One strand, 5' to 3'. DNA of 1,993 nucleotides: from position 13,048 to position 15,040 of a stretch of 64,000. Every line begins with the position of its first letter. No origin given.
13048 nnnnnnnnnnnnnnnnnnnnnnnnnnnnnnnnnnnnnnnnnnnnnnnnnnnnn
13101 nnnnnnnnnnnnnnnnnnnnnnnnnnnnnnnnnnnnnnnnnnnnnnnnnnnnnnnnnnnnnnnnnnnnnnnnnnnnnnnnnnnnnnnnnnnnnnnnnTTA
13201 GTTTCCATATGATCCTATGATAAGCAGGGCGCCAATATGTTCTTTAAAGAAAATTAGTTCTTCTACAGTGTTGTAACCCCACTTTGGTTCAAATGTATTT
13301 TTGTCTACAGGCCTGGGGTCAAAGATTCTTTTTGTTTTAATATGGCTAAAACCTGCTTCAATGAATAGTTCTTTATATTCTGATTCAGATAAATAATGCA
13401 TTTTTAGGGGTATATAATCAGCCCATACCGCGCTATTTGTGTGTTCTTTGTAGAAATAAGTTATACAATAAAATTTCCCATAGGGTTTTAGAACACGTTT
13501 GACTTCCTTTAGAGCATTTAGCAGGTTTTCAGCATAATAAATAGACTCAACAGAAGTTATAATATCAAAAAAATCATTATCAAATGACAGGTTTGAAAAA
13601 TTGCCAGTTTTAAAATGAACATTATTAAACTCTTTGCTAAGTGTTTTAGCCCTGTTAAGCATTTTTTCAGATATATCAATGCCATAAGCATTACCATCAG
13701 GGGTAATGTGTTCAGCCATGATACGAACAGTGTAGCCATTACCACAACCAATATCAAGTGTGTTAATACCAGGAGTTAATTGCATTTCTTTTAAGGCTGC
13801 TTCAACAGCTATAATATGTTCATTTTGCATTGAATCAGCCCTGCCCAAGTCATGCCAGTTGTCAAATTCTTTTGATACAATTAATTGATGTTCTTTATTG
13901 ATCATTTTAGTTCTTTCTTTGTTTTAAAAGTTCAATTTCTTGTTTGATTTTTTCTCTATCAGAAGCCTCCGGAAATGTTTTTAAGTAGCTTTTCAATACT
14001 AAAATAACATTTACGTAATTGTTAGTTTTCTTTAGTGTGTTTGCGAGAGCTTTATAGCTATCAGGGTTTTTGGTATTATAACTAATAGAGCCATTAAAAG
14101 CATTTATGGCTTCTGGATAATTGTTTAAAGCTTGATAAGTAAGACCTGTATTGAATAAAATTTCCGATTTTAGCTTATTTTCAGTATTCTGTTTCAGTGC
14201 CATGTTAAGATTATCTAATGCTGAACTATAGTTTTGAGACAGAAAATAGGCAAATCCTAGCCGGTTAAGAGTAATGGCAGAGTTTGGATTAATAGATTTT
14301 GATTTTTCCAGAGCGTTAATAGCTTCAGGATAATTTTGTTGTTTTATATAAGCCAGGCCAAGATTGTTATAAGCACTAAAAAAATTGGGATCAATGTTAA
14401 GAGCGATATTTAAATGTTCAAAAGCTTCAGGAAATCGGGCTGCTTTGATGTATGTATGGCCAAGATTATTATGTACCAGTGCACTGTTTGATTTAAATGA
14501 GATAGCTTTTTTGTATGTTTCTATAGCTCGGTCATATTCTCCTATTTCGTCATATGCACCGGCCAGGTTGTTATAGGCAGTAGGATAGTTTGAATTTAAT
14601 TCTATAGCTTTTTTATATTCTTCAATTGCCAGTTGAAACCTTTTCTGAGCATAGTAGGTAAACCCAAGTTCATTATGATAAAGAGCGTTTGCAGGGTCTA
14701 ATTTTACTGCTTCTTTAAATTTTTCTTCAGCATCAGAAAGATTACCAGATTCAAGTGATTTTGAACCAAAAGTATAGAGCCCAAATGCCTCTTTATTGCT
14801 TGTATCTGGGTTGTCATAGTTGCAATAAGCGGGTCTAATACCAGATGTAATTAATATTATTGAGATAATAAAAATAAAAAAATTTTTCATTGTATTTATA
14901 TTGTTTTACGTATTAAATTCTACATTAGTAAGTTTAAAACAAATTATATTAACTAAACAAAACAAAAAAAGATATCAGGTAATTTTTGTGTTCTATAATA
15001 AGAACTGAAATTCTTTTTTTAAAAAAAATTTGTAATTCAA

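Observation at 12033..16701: Divergent cluster: TPR lipoprotein, SAM methyltransferase and a 391-aa unknown, opposite a fused nucleotidyltransferase/kinase-like protein with a D-to-K catalytic-motif variant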

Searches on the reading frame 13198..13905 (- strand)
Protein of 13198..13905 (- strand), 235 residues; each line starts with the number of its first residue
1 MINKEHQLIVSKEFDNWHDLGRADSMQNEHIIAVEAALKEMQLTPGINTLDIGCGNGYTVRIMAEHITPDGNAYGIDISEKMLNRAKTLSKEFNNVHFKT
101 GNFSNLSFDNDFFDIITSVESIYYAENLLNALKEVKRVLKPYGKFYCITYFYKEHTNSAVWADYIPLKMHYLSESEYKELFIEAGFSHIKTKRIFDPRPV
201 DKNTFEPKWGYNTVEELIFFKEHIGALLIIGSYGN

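Call 3: search_protein_families(library=pfam, proteins=[window:13198-13905:-], max_evalue=0.1)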
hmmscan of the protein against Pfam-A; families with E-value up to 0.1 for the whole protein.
window:13198-13905:- (235 aa): 27 families (the best 25 are shown)
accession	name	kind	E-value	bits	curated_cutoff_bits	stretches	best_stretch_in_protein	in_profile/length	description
PF13847.12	Methyltransf_31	-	2.3e-24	86.1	27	1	44-184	2-144/145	Methyltransferase domain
PF08241.18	Methyltransf_11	-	2.6e-22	79.7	21.2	1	50-147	1-95/95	Methyltransferase domain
PF13649.12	Methyltransf_25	-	5.8e-21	75.4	27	1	50-143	2-97/97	Methyltransferase domain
PF13489.12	Methyltransf_23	-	5.9e-18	65.6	27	1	43-187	20-160/164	Methyltransferase domain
PF01209.24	Ubie_methyltran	-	5.1e-17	62.4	20.1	1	36-150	38-154/233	ubiE/COQ5 methyltransferase family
PF08242.18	Methyltransf_12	-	5.9e-16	59.4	30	1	50-145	1-98/98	Methyltransferase domain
PF02353.26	CMAS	-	9e-09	35.5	27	1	33-157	50-174/273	Mycolic acid cyclopropane synthetase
PF01135.25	PCMT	-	1.6e-08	35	20.3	1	30-143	60-174/210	Protein-L-isoaspartate(D-aspartate) O-methyltransferase (PCMT)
PF00891.24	Methyltransf_2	-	4e-07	30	22.3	1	23-187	40-210/210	O-methyltransferase domain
PF13679.12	Methyltransf_32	-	2.1e-05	24.9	27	1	33-106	12-87/143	Methyltransferase domain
PF02390.23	Methyltransf_4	-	9.5e-05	22.4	24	1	49-102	5-59/173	Putative methyltransferase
PF01269.23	Fibrillarin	-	0.00017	21.2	27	1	33-96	59-122/227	Fibrillarin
PF08003.17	Methyltransf_9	-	0.00021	20.8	23.8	1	48-147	118-217/315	Protein of unknown function (DUF1698)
PF05219.18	DREV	-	0.00025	20.7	26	1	48-143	97-182/265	DREV methyltransferase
PF07021.18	MetW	-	0.001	19.2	21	1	43-135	11-98/193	Methionine biosynthesis protein MetW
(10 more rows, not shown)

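Call 4: search_protein_families(library=ncbifam, proteins=[window:13198-13905:-], max_evalue=0.1)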
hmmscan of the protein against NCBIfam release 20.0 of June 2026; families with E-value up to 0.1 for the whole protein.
window:13198-13905:- (235 aa): 67 families (the best 25 are shown)
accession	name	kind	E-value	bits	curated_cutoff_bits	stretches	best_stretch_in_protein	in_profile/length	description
NF001243.0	PRK00216.1-4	equivalog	8.3e-21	74.4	235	1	23-149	26-153/237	demethylmenaquinone methyltransferase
NF008823.0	PRK11873.1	subfamily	9.2e-20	71.2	263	1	41-195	73-232/272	arsenite methyltransferase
TIGR02752.1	MenG_heptapren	equivalog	1.7e-19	70.3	419.85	1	25-149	26-151/231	demethylmenaquinone methyltransferase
NF001244.0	PRK00216.1-5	equivalog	3.8e-19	68.9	216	1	35-150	38-156/236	bifunctional demethylmenaquinone methyltransferase/2-methoxy-6-polyprenyl-1,4-benzoquinol methylase UbiE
NF041536.1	ArsM_DUF2284_UU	exception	3.3e-18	65.3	575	1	43-154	74-187/459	arsenite methyltransferase/DUF2284 domain selenoprotein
TIGR01934.1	MenG_MenH_UbiE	subfamily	4.5e-18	65.4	158.35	1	36-155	30-149/223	ubiquinone/menaquinone biosynthesis methyltransferase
NF047649.1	MTase_UXPK_star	exception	9.8e-18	64.2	460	1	42-146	74-180/283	methyltransferase/UXPK-star double selenoprotein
NF045667.1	MTase_DVU1556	equivalog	2.3e-17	63.2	155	1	35-188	12-162/213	DVU_1556 family methyltransferase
NF041537.1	ArsM_AhpD_UU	exception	3.2e-17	62.3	510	1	42-146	73-179/345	arsenite methyltransferase/AhpD domain selenoprotein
TIGR02072.1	BioC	equivalog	5.4e-17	62.4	184.95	1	36-191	25-176/244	malonyl-ACP O-methyltransferase BioC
NF052510.1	methyltran_MpqE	exception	1.5e-14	54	335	1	36-150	37-154/234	methyl-plastoquinone biosynthesis methyltransferase MpqE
NF040539.1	AST_met_ArsM_2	exception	3.6e-12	46.7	240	1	49-147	60-163/262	putative arsinothricin biosynthesis methyltransferase ArsM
NF001242.0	PRK00216.1-3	equivalog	4.9e-11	42.5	351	1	44-150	69-178/258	bifunctional demethylmenaquinone methyltransferase/2-methoxy-6-polyprenyl-1,4-benzoquinol methylase UbiE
NF001240.0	PRK00216.1-1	equivalog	1e-10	41.1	378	1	37-150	55-171/251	bifunctional demethylmenaquinone methyltransferase/2-methoxy-6-polyprenyl-1,4-benzoquinol methylase UbiE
NF007610.0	PRK10258.1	equivalog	1.4e-10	40.9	342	1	47-146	44-137/251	malonyl-ACP O-methyltransferase BioC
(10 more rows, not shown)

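Call 39: find_homologous_proteins(query=window:13198-13905:-, max_evalue=0.00001)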
Query window:13198-13905:- (235 aa): 306 proteins with E <= 0.00001 among 1528 candidates; the best 120 are listed.
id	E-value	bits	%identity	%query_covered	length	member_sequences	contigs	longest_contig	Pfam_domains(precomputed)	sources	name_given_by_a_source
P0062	5.8e-143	493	91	100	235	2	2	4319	PF13847.13,PF13489.13,PF08003.18,PF02353.27,PF13649.13,PF02390.24,PF00891.25,PF01135.26,PF01209.25,PF08241.19,PF08242.19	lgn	-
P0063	2.7e-99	350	66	99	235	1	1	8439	PF13847.13,PF13489.13,PF13649.13,PF01135.26,PF01209.25,PF08241.19,PF08242.19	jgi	-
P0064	3.7e-99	349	64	98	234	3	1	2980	PF13489.13,PF08003.18,PF02353.27,PF08241.19,PF13847.13,PF05175.21,PF13649.13,PF00891.25,PF01135.26,PF13679.13,PF01209.25,PF08242.19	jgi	-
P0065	2.1e-96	340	65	98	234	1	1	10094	PF13847.13,PF13489.13,PF08003.18,PF05175.21,PF13649.13,PF01135.26,PF13679.13,PF01209.25,PF08241.19,PF08242.19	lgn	-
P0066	1.1e-95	338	65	96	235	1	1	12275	PF13847.13,PF13489.13,PF06325.20,PF02353.27,PF13649.13,PF00891.25,PF01135.26,PF01209.25,PF08241.19,PF08242.19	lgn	-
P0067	1.8e-95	337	64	96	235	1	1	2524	PF13847.13,PF13489.13,PF08003.18,PF02353.27,PF13649.13,PF02390.24,PF00891.25,PF01135.26,PF01209.25,PF08241.19,PF08242.19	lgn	-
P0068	6.8e-95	335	63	95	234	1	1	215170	PF13847.13,PF13489.13,PF13649.13,PF00891.25,PF01135.26,PF01209.25,PF08241.19,PF08242.19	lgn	-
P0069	1.4e-92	328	63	99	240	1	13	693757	PF13847.13,PF13489.13,PF02353.27,PF01269.24,PF13649.13,PF01135.26,PF01209.25,PF08241.19,PF08242.19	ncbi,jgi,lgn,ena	jgi:ubiquinone/menaquinone biosynthesis C-methylase UbiE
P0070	1.3e-89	318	60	99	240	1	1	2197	PF13847.13,PF13489.13,PF02353.27,PF13649.13,PF00891.25,PF01135.26,PF01209.25,PF08241.19,PF08242.19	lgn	-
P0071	7.1e-89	316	63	96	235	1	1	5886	PF13847.13,PF13489.13,PF02353.27,PF13649.13,PF01135.26,PF13679.13,PF01209.25,PF08241.19,PF08242.19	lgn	-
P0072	4.8e-78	280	60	89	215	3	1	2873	PF13847.13,PF13489.13,PF08003.18,PF02353.27,PF13649.13,PF05148.22,PF00891.25,PF01135.26,PF01209.25,PF08241.19,PF08242.19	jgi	jgi:ubiquinone/menaquinone biosynthesis C-methylase UbiE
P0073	3.0e-64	235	65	68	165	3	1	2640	PF13847.13,PF13489.13,PF13649.13,PF01209.25,PF08241.19,PF08242.19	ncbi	ncbi:MAG: class I SAM-dependent methyltransferase, partial [Vampirovibrionia bacterium]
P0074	1.6e-38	151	35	93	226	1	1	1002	PF13847.13,PF13489.13,PF08003.18,PF13649.13,PF01209.25,PF08241.19,PF08242.19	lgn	-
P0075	1.1e-37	148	41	81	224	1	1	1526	PF13847.13,PF13489.13,PF02353.27,PF13649.13,PF01209.25,PF08241.19,PF08242.19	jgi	jgi:SAM-dependent methyltransferase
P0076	3.5e-37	146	37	93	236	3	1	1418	PF13847.13,PF13489.13,PF08003.18,PF13649.13,PF02390.24,PF01135.26,PF01209.25,PF08241.19,PF08242.19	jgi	jgi:ubiquinone/menaquinone biosynthesis C-methylase UbiE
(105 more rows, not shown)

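Call 40: search_solved_structures(query=window:13198-13905:-, max_evalue=0.0001)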
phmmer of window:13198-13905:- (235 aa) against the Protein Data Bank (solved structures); distinct sequences matched with E-value up to 0.0001: 53.
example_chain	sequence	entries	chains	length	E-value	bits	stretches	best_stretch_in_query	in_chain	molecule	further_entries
6f5z_A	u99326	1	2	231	2.8e-32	115.6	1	10-231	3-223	24-sterol C-methyltransferase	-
3l8d_A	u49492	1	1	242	2.9e-13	53.4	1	45-150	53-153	Methyltransferase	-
9qhb_A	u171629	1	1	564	4e-13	52.9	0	13-58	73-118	Engineered tetratricopeptide repeat protein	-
1ve3_A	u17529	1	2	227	4.1e-12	49.6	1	48-151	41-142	hypothetical protein PH0226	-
5wp5_A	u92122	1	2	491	1.8e-11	47.5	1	38-189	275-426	Phosphomethylethanolamine N-methyltransferase 2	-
5wp4_A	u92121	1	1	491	2.9e-11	46.8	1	38-190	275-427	Phosphoethanolamine N-methyltransferase 1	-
1xxl_A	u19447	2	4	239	3.6e-11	46.5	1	42-154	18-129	YcgJ protein | ycgJ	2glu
8rdl_A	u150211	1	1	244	1.4e-10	44.6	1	45-146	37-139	ToxA protein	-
6uak_A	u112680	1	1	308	4.9e-10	42.8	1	46-149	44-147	SAM dependent methyltransferase LahSB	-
3mgg_A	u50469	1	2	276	7e-10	42.3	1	42-148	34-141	Methyltransferase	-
3dh0_A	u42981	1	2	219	1.4e-09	41.3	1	24-154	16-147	SAM dependent methyltransferase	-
3bkw_A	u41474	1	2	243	1.4e-09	41.3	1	37-149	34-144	S-adenosylmethionine dependent methyltransferase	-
4iv8_A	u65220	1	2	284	4.1e-09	39.8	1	24-196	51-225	Phosphoethanolamine N-methyltransferase,putative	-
8zc8_A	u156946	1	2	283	1.1e-08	38.4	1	39-152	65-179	MitM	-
21zq_A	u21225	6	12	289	1.2e-08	38.3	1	39-152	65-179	MitM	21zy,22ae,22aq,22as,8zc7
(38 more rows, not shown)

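Call 44: search_solved_structures(query=window:13198-13905:-, max_evalue=1e-20, show_alignments=1)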
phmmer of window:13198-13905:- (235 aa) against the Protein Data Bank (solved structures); distinct sequences matched with E-value up to 1e-20: 1.
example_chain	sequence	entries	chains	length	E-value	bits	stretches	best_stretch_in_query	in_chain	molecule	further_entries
6f5z_A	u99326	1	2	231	2.8e-32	115.6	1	10-231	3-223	24-sterol C-methyltransferase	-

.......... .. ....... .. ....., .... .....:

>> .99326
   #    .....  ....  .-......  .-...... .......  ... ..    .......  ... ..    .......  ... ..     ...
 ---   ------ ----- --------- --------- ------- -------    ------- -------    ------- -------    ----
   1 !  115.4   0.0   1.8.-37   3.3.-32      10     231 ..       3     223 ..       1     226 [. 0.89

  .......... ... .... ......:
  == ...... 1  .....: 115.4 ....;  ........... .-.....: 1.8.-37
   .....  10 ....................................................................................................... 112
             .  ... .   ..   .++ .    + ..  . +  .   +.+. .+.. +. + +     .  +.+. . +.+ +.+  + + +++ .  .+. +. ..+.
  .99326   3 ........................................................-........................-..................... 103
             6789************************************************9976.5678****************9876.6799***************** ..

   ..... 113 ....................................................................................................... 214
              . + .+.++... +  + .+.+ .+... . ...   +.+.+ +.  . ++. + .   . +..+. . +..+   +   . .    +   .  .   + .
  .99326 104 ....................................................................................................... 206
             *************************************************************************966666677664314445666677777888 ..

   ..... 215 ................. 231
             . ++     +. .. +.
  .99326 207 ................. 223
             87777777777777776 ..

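Call 51: find_encoding_contigs(protein=P0066, flank=8000, max_places=1)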
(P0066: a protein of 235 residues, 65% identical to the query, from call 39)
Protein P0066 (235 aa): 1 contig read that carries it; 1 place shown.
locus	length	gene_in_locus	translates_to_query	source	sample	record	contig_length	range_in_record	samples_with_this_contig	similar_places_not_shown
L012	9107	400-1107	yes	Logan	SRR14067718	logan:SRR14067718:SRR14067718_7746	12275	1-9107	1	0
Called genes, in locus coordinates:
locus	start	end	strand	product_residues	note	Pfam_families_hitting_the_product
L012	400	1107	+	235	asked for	PF00891:Methyltransf_2 (weak), PF01135:PCMT (weak), PF01209:Ubie_methyltran, PF13489:Methyltransf_23, PF13847:Methyltransf_31, PF08241:Methyltransf_11, PF08242:Methyltransf_12, PF13649:Methyltransf_25, +2 more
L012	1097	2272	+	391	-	-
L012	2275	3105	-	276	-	PF00175:NAD_binding_1, PF10418:DHODB_Fe-S_bind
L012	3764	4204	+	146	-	PF02482:Ribosomal_S30AE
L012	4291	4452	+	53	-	-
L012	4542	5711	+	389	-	PF00465:Fe-ADH, PF13685:Fe-ADH_2, PF25137:ADH_Fe_C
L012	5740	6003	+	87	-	-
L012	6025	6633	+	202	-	PF02545:Maf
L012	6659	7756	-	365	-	PF00575:S1, PF13509:S1_2 (faint), PF23459:S1_RRP5 (faint), PF00575:S1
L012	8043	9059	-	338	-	PF00140:Sigma70_r1_2, PF04542:Sigma70_r2, PF04539:Sigma70_r3, PF04545:Sigma70_r4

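Call 52: find_encoding_contigs(protein=P0065, flank=8000, max_places=1)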
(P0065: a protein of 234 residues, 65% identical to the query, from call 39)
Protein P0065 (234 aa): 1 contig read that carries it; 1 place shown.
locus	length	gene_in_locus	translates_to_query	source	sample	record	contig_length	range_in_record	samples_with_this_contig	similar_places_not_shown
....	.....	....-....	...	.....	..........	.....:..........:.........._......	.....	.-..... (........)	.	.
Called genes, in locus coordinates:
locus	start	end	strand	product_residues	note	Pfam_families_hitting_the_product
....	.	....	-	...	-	?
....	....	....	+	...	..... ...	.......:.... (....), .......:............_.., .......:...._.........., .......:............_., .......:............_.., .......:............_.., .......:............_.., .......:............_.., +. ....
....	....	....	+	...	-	-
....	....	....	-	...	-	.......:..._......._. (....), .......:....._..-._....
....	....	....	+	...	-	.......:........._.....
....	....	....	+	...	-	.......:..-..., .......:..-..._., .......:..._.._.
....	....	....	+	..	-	-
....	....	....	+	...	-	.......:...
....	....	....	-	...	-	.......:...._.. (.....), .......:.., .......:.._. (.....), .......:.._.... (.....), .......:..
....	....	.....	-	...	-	?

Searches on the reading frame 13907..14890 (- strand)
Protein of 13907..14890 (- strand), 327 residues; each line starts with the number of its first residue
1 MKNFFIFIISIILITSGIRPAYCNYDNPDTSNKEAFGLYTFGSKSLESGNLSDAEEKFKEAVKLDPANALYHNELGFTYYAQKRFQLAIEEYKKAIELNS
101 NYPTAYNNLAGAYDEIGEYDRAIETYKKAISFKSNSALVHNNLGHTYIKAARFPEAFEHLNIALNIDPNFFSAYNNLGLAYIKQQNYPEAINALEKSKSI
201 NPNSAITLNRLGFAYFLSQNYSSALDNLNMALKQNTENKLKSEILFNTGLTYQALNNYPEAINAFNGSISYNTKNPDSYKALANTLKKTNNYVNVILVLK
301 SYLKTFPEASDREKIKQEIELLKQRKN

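Call 3: search_protein_families(library=pfam, proteins=[window:13907-14890:-], max_evalue=0.1)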
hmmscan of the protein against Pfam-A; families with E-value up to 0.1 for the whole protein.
window:13907-14890:- (327 aa): 32 families (the best 25 are shown)
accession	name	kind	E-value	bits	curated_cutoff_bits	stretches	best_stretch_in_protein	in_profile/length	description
PF07719.23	TPR_2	-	1.2e-46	153.4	27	7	173-203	3-33/34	Tetratricopeptide repeat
PF13414.12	TPR_11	-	1.1e-45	153.4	26.8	6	79-114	4-39/42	TPR repeat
PF00515.34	TPR_1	-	5.6e-45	149.8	27.8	6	173-203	3-33/34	Tetratricopeptide repeat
PF13424.12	TPR_12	-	5.7e-31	107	30.1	4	69-131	4-73/77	Tetratricopeptide repeat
PF13431.12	TPR_17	-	4.9e-30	101.7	24.4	4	92-124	2-34/34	Tetratricopeptide repeat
PF13181.12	TPR_8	-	6.3e-28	95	25.7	3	104-134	2-32/34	Tetratricopeptide repeat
PF14559.12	TPR_19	-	7.1e-28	97.2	25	6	80-140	2-62/68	Tetratricopeptide repeat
PF13432.12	TPR_16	-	9.8e-25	87.1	32.7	3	46-103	8-65/65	Tetratricopeptide repeat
PF13428.12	TPR_14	-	8.6e-22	75.9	23.5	1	74-110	6-42/44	Tetratricopeptide repeat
PF13176.12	TPR_7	-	4.2e-18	64.3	27.9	2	105-130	1-28/36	Tetratricopeptide repeat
PF13374.12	TPR_10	-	1e-16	60.8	27.5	2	172-197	3-28/42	Tetratricopeptide repeat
PF13174.12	TPR_6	-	3.6e-12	46.5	26.3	1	176-204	5-33/33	Tetratricopeptide repeat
PF13371.12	TPR_9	-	9.5e-12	45.2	35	2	179-236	3-60/73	Tetratricopeptide repeat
PF25063.1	ARM_TT21_C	-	1e-11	45.5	35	2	143-245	101-205/209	Tetratricopeptide repeat protein 21 C-terminal ARM domain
PF12895.13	ANAPC3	-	7.9e-11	42.5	27.2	2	184-266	2-80/82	Anaphase-promoting complex, cyclosome, subunit 3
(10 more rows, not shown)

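Call 4: search_protein_families(library=ncbifam, proteins=[window:13907-14890:-], max_evalue=0.1)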
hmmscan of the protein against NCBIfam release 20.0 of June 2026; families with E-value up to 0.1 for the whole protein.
window:13907-14890:- (327 aa): 45 families (the best 25 are shown)
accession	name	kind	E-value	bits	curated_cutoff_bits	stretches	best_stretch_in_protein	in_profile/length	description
NF040959.1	MamA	equivalog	2.4e-36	125.1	200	3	168-292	68-189/204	magnetosome protein MamA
TIGR02521.1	type_IV_pilW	equivalog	3.1e-30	105.5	154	3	142-320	36-213/234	type IV pilus biogenesis/stability protein PilW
NF033762.1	social_mot_Tgl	equivalog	5.8e-28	97.9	225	2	29-205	25-204/252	social motility TPR repeat lipoprotein Tgl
TIGR02917.1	PEP_TPR_lipo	equivalog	7.3e-26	90.3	312.2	1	37-238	365-566/899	XrtA/PEP-CTERM system TPR-repeat protein PrsT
TIGR02552.1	LcrH_SycD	equivalog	1e-23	83.6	104.8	4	37-107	20-90/136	SycD/LcrH family type III secretion system chaperone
NF002725.1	PRK02603.1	equivalog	1.4e-18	67.5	143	3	30-117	30-120/173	photosystem I assembly protein Ycf3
NF008391.2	PRK11189.1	equivalog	5.5e-16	58.9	250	4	113-196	75-158/297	lipoprotein NlpI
NF047371.1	FlcA_CTERM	equivalog_domain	4.4e-15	55.2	300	3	213-293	447-524/646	periplasmic flagellar collar protein FlcA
TIGR04510.1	mod_pep_cyc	subfamily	1.8e-12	46.7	400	1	69-242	398-573/814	putative peptide modification system cyclase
NF033758.1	gliding_GltE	equivalog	4.5e-12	45.7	225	2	45-135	266-357/411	adventurous gliding motility TPR repeat lipoprotein GltE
NF047507.1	TPR_BatC_Lepto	exception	8.1e-12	45.1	175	2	60-177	17-136/214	TPR repeat-containing protein BatC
TIGR02795.1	tol_pal_ybgF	equivalog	3e-11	44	90.1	2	213-318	10-118/119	tol-pal system protein YbgF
TIGR00990.1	3a0801s09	subfamily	1.4e-10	40.5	757.25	2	69-162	127-219/615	mitochondrial import receptor subunit TOM70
NF047558.1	TPR_END_plus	domain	2.5e-10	40.1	32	0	173-203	1-31/56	TPR end-of-group domain-containing protein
NF033920.0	C39_PA2778_fam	equivalog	4.1e-10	39.5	150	2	46-132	167-253/255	PA2778 family cysteine peptidase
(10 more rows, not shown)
